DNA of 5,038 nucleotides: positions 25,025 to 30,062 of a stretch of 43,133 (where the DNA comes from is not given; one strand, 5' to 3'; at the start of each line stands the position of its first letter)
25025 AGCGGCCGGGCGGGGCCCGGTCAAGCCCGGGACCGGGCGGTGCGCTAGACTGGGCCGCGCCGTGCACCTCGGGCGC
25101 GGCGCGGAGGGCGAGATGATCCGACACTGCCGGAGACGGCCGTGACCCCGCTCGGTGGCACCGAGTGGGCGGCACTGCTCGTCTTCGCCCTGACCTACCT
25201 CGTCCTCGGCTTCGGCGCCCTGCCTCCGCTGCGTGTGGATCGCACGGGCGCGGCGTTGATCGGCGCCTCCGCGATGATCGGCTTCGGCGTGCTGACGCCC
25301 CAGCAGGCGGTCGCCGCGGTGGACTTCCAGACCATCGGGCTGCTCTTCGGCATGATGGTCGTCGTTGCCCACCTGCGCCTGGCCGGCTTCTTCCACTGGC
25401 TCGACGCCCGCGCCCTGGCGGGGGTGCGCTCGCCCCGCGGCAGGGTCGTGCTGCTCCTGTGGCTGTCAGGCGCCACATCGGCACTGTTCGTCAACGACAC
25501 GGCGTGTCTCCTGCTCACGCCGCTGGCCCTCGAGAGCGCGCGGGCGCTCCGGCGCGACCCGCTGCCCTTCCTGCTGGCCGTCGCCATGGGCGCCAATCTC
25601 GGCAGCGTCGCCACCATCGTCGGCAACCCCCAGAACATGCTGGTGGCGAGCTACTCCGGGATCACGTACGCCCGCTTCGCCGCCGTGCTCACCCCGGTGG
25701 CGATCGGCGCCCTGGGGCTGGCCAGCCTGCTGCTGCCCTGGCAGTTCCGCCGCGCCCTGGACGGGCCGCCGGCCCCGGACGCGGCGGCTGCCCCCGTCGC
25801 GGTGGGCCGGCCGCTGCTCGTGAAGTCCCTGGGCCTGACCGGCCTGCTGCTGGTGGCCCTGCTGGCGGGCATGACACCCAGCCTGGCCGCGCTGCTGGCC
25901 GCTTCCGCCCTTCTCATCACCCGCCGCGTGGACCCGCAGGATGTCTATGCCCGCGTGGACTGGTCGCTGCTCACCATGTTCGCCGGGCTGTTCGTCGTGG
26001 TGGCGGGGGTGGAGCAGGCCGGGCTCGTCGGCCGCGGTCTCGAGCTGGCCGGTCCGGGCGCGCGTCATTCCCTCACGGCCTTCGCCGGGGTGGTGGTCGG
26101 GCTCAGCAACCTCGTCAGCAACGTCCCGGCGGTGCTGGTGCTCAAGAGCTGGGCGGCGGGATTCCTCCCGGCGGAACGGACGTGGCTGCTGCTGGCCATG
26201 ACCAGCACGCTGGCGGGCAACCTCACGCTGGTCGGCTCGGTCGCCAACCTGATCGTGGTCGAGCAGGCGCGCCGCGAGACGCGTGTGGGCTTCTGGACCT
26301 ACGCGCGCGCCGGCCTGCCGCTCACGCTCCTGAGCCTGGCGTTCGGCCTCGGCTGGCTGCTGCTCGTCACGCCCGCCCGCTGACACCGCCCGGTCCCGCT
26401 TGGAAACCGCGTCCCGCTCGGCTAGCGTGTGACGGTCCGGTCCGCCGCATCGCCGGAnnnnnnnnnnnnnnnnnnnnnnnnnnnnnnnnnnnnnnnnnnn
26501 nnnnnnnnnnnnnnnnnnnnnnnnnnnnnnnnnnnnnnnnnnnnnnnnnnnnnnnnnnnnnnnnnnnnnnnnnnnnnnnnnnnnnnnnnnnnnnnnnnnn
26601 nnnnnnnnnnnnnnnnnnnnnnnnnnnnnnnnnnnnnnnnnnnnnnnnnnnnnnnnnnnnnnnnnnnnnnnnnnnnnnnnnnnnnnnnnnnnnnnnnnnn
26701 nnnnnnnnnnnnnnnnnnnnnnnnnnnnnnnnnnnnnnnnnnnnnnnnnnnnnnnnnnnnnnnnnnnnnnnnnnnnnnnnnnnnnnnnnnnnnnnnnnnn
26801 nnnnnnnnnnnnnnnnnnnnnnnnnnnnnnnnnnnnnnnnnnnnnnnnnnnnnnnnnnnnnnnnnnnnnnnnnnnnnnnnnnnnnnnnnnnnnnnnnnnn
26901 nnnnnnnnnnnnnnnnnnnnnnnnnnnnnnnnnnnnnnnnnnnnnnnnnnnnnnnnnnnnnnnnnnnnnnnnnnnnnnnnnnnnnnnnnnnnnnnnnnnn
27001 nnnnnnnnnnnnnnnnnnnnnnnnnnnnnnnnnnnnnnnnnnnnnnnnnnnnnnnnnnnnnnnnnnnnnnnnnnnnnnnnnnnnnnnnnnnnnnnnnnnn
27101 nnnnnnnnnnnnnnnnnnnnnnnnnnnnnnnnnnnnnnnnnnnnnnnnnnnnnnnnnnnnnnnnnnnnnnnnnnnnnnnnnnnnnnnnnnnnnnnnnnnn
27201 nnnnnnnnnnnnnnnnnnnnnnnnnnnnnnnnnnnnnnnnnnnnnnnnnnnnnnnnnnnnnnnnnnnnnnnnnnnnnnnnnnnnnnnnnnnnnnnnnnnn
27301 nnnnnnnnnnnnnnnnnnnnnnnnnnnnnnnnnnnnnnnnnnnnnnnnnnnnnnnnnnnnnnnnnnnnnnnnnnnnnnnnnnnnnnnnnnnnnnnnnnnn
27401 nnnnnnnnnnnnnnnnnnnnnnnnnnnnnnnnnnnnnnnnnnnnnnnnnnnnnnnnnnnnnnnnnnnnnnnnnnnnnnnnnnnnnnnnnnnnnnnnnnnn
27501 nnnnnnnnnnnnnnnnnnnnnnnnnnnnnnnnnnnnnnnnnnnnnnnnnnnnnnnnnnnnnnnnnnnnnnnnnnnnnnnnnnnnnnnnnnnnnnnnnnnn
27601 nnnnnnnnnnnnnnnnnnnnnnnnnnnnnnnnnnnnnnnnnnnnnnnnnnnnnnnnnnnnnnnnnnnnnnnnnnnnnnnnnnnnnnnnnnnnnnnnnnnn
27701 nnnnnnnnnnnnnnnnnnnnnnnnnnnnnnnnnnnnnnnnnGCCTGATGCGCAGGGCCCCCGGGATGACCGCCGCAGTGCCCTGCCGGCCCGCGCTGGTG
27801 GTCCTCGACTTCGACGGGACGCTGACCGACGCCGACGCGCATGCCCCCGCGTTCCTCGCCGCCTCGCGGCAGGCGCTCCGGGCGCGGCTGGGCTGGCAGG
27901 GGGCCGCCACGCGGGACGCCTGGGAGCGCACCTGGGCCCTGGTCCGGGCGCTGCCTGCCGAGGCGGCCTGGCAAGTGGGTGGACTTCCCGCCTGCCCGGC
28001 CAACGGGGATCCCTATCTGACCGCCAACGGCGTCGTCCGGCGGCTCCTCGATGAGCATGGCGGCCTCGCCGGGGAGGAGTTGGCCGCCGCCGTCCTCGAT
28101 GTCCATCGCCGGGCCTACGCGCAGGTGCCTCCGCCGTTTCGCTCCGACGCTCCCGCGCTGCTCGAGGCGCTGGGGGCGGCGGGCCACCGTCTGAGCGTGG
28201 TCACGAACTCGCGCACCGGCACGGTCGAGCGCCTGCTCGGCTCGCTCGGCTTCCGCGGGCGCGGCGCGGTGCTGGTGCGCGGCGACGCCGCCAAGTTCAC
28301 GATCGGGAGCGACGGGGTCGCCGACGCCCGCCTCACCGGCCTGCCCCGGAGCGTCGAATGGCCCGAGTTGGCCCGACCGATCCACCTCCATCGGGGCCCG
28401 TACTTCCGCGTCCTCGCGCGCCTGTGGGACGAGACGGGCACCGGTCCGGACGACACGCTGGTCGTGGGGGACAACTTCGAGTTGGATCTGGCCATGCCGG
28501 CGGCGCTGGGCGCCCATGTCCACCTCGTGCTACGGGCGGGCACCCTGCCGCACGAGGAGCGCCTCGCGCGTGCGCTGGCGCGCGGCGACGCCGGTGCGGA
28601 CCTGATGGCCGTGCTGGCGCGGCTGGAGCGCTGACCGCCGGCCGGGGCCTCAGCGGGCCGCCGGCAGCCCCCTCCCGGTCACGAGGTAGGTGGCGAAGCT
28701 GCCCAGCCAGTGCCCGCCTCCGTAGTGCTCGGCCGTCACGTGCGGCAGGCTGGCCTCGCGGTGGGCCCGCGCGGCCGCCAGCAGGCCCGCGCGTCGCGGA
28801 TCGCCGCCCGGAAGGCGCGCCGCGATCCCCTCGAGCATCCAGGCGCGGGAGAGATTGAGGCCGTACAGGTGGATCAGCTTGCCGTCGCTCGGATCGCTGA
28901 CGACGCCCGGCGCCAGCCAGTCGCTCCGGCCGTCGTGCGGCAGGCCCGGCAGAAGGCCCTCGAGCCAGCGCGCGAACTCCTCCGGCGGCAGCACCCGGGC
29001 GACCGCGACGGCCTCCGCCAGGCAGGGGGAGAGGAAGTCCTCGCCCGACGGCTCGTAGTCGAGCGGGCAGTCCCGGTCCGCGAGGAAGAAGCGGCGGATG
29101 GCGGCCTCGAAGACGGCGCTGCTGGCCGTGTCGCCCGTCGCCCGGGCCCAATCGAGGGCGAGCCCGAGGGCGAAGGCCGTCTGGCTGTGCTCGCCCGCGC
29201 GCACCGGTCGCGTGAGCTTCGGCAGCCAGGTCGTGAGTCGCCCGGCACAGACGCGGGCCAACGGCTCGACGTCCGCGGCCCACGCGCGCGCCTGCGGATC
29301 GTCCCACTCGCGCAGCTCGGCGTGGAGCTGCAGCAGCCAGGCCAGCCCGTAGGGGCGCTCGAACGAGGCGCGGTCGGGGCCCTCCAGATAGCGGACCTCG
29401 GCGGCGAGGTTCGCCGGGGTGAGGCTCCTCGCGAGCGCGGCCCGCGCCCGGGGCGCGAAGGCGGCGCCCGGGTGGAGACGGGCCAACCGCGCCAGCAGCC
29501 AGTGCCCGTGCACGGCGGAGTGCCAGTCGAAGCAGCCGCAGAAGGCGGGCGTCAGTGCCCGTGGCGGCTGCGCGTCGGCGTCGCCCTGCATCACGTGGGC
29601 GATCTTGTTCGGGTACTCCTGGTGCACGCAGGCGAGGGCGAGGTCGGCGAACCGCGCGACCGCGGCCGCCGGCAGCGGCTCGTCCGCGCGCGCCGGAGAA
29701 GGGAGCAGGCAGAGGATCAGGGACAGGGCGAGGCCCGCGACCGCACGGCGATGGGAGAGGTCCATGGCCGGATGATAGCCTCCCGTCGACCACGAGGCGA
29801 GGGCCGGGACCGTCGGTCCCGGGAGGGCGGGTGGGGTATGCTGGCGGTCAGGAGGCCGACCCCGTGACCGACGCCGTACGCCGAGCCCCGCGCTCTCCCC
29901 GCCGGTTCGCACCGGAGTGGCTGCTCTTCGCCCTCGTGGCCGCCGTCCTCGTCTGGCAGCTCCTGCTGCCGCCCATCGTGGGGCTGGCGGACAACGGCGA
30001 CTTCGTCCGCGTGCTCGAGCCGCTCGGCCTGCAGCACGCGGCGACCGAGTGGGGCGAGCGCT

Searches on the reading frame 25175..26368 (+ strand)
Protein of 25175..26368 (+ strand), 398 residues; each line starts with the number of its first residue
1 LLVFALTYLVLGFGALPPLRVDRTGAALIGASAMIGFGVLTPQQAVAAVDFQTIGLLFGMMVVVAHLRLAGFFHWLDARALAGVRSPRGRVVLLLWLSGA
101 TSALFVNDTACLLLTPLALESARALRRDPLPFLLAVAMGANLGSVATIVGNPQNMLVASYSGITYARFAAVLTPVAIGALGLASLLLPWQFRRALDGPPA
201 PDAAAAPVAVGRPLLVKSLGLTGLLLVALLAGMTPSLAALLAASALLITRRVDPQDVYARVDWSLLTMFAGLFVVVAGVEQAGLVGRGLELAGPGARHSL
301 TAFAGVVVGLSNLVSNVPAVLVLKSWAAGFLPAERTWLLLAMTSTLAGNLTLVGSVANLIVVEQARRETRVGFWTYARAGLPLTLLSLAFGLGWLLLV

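Call 66: search_protein_families(library=pfam, proteins=[window:25175-26368:+], max_evalue=0.00001)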
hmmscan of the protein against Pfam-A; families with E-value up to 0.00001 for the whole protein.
window:25175-26368:+ (398 aa): 3 families
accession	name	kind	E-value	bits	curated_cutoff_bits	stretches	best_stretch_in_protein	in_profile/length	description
PF03600.22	CitMHS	-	4.1e-61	207.4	31.9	1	21-346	9-335/336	Citrate transporter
PF02040.21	ArsB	-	9.2e-14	52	22.2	1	57-391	58-415/423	Arsenical pump membrane protein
PF06450.18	NhaB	-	1e-07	31.7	27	1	118-180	194-253/515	Bacterial Na+/H+ antiporter B (NhaB)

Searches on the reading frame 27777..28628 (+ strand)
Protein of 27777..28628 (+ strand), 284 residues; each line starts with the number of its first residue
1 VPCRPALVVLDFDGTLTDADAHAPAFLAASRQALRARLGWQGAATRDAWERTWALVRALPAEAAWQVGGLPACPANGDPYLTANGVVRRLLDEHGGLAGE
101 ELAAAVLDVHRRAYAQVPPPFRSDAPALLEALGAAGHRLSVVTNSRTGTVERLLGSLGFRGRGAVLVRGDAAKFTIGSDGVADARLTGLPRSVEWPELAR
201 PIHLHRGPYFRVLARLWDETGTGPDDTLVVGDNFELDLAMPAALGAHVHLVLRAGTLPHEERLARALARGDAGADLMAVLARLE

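Call 66: search_protein_families(library=pfam, proteins=[window:27777-28628:+], max_evalue=0.00001)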
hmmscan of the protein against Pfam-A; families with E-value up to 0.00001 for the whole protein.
window:27777-28628:+ (284 aa): 1 family
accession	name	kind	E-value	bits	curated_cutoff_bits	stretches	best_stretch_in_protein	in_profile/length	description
PF00702.32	Hydrolase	-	2.5e-10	41.5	26.4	1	7-245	3-191/191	haloacid dehalogenase-like hydrolase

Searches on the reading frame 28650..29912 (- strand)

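Call 3: search_protein_families(library=pfam, proteins=[window:28650-29912:-], max_evalue=0.1)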
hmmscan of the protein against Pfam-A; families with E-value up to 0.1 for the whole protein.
window:28650-29912:- (420 aa): 1 family
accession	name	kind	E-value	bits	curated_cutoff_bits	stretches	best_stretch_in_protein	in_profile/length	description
PF11199.13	DUF2891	-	6.7e-132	439.9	25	1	87-409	2-324/325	Protein of unknown function (DUF2891)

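Call 4: search_protein_families(library=ncbifam, proteins=[window:28650-29912:-], max_evalue=0.1)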
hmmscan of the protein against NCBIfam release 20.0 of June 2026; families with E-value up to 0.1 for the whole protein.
window:28650-29912:- (420 aa): 0 families
